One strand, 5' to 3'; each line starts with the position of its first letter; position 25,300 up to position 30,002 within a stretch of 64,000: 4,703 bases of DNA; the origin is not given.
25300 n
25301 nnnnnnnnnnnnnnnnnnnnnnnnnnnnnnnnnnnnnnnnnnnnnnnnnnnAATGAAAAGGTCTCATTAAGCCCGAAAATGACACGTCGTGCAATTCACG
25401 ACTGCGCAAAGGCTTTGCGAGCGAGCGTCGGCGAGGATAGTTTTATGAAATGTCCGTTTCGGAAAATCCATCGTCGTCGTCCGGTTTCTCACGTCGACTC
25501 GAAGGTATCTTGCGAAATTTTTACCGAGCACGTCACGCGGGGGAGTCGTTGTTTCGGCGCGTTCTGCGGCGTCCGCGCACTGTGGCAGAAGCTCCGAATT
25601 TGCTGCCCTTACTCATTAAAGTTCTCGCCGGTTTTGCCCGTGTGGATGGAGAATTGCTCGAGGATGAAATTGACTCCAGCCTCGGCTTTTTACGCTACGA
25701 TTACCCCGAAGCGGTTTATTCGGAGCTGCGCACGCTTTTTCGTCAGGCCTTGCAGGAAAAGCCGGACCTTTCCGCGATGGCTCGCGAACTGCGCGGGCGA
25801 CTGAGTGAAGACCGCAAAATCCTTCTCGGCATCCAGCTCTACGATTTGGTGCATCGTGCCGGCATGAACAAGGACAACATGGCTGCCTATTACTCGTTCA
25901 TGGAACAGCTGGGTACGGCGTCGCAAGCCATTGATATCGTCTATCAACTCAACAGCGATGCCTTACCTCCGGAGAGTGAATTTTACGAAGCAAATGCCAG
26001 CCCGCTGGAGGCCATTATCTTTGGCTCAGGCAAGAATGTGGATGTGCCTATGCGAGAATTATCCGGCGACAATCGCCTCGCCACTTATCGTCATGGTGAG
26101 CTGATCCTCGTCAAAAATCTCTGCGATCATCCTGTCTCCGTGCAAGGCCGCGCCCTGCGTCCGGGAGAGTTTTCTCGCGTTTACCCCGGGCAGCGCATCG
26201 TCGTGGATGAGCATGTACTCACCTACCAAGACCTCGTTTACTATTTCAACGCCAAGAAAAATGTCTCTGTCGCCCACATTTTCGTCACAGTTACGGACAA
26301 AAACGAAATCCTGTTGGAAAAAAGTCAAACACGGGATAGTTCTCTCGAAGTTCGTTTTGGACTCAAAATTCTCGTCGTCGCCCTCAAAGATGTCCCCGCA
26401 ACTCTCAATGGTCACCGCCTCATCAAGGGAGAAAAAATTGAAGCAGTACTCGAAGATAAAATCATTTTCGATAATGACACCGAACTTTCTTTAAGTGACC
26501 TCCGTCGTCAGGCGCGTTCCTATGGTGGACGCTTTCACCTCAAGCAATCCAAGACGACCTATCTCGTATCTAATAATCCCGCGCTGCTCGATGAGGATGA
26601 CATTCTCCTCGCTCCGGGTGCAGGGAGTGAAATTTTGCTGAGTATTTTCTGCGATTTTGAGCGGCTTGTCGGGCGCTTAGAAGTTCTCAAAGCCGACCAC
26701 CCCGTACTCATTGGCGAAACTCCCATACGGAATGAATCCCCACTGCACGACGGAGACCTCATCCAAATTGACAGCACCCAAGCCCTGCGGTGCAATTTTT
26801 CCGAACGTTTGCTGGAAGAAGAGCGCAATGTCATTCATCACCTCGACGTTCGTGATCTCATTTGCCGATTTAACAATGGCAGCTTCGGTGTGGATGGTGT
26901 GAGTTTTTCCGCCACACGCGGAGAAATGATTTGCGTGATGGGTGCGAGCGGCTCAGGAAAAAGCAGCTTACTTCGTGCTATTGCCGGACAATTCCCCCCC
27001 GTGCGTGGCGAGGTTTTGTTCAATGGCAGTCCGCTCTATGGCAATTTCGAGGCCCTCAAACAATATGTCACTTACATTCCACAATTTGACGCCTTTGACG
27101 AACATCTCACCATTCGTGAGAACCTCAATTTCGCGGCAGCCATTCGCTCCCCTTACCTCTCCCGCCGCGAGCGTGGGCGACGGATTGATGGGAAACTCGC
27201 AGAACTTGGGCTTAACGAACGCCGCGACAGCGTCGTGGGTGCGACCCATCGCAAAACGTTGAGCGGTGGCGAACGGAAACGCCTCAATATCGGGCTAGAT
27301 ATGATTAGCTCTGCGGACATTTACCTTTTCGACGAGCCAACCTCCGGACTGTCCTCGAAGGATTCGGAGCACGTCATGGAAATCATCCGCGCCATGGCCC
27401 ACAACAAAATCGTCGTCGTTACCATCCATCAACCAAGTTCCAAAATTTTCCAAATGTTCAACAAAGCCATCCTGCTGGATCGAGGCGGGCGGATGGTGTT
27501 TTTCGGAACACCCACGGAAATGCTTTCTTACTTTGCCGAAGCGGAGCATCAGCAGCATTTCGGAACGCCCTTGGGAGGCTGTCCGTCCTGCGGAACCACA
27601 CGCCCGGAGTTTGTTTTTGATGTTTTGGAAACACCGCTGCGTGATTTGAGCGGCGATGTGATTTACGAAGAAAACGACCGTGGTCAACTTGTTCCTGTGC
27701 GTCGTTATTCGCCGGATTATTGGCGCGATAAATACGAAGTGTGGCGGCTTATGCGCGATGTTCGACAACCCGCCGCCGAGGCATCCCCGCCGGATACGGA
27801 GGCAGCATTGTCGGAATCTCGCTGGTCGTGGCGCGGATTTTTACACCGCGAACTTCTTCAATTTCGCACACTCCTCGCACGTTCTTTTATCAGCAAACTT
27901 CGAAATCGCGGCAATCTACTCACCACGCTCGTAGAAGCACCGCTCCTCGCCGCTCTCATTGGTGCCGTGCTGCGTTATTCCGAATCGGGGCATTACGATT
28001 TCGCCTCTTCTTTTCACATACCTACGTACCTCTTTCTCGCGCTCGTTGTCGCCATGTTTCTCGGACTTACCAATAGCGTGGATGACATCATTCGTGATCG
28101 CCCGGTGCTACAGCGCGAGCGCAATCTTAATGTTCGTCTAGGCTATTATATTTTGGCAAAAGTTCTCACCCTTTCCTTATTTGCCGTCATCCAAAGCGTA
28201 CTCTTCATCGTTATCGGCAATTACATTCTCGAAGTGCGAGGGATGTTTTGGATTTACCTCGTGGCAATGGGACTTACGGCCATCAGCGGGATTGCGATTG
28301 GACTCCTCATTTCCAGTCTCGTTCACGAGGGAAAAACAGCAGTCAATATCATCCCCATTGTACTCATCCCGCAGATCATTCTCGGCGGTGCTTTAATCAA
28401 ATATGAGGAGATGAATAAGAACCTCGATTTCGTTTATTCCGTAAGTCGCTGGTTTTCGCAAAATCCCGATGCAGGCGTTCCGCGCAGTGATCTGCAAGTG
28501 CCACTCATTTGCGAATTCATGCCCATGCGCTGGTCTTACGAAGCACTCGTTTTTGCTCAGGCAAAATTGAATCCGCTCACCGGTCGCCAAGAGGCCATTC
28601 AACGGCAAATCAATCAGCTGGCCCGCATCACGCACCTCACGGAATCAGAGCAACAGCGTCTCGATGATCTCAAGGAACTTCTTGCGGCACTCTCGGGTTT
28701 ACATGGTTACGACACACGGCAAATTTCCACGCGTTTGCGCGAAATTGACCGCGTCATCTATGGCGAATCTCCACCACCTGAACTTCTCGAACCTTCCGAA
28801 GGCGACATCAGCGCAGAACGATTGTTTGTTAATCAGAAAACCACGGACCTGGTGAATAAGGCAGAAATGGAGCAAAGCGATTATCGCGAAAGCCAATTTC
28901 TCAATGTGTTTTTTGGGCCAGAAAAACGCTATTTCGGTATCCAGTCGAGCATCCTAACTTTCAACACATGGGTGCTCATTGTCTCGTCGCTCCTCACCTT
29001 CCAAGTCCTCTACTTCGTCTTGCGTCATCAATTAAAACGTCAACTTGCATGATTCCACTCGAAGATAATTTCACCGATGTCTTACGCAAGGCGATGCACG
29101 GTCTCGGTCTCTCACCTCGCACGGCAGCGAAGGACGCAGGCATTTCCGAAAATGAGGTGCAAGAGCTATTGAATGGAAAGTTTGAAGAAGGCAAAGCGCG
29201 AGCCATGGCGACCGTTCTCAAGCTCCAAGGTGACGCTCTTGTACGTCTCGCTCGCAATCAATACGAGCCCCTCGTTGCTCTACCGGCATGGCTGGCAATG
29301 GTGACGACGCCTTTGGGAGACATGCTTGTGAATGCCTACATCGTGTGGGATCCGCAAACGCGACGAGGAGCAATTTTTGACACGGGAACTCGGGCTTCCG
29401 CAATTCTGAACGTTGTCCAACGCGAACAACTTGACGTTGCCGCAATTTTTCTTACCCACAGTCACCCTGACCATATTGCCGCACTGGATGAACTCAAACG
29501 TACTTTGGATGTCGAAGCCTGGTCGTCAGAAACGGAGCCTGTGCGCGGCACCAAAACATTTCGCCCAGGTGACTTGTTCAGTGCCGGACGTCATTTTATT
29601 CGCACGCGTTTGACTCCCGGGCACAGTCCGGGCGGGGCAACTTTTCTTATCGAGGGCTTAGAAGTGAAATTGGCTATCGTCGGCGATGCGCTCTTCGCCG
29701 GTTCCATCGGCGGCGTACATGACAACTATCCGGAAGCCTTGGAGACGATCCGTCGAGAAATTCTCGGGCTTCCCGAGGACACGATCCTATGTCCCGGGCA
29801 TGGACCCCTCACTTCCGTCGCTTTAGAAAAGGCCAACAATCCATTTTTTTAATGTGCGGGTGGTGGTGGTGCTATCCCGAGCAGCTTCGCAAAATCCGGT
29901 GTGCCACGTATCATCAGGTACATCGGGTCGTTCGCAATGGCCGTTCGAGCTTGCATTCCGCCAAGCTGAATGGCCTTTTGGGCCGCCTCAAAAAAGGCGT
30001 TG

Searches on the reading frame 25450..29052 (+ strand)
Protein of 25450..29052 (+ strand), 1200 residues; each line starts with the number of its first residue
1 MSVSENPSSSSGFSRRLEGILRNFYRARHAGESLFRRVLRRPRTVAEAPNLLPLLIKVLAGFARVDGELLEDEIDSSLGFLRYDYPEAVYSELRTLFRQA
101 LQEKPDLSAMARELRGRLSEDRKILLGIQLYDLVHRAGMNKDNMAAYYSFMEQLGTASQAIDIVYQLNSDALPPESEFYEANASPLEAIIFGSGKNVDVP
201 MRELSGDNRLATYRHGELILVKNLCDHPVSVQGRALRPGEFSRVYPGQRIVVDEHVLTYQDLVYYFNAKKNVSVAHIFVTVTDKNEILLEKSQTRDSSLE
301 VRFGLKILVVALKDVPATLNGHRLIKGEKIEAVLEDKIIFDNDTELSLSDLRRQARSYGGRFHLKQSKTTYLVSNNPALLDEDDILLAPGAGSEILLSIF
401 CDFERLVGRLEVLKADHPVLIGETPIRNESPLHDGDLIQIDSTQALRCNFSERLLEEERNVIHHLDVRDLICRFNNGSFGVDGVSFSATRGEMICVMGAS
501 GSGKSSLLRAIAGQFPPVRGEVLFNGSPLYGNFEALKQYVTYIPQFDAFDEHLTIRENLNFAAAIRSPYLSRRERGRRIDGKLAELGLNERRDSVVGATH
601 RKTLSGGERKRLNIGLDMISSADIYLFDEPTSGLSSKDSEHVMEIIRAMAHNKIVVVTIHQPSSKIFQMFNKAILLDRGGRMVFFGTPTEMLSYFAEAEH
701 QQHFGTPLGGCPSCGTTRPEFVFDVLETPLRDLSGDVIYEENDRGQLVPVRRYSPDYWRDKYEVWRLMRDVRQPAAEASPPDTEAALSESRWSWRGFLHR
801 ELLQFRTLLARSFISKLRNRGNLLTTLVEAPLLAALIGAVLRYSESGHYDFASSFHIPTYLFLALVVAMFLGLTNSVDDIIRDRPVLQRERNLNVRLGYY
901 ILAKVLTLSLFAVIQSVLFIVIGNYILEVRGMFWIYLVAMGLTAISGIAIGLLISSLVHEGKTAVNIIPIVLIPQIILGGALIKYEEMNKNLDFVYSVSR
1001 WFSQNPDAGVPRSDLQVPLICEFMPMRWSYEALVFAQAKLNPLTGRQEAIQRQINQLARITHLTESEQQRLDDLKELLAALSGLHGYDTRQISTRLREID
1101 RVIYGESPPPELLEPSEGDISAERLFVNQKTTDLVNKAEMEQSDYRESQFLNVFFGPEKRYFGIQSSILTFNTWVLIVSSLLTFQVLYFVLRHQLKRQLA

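Call 24: search_protein_families(library=pfam, proteins=[window:25450-29052:+], max_evalue=0.001)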
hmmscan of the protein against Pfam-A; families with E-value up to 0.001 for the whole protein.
window:25450-29052:+ (1200 aa): 10 families
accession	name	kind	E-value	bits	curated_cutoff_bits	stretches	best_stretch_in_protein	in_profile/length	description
PF00005.33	ABC_tran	-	9.3e-29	101.2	25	1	482-632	2-137/137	ABC transporter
PF01061.29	ABC2_membrane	-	7.9e-27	94.6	26.9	1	804-999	2-197/211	ABC-2 type transporter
PF12698.13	ABC2_membrane_3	-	1.1e-08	35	31.6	1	860-996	164-303/347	ABC-2 family transporter protein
PF02463.25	SMC_N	-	1.3e-05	25.2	40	1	259-663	61-201/220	RecF/RecN/SMC N terminal domain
PF19055.6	ABC2_membrane_7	-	2.8e-05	23.6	22.7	1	660-697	1-38/410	ABC-2 type transporter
PF13191.12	AAA_16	-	9.8e-05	23.3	32.6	1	489-553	22-78/167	AAA ATPase domain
PF05099.18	TerB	-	0.00013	22.7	24.4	1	56-124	5-75/118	Tellurite resistance protein TerB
PF13304.12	AAA_21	-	0.00036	21.1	27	0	494-512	2-20/304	AAA domain, putative AbiEii toxin, Type IV TA system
PF20703.3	nSTAND1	-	0.00037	20.7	27.1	0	492-510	34-52/379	Novel STAND NTPase 1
PF13555.12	AAA_29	-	0.00091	19.4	27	0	483-525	14-55/61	P-loop containing region of AAA domain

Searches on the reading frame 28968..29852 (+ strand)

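Call 24: search_protein_families(library=pfam, proteins=[window:28968-29852:+], max_evalue=0.001)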
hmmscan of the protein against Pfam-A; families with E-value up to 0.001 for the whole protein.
window:28968-29852:+ (294 aa): 2 families
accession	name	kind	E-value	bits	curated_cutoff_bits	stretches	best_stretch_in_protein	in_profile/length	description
PF00753.33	Lactamase_B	-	4.9e-21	76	22.7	1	117-278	2-196/196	Metallo-beta-lactamase superfamily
PF12706.13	Lactamase_B_2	-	0.00013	22.1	27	1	151-180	24-53/200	Beta-lactamase superfamily domain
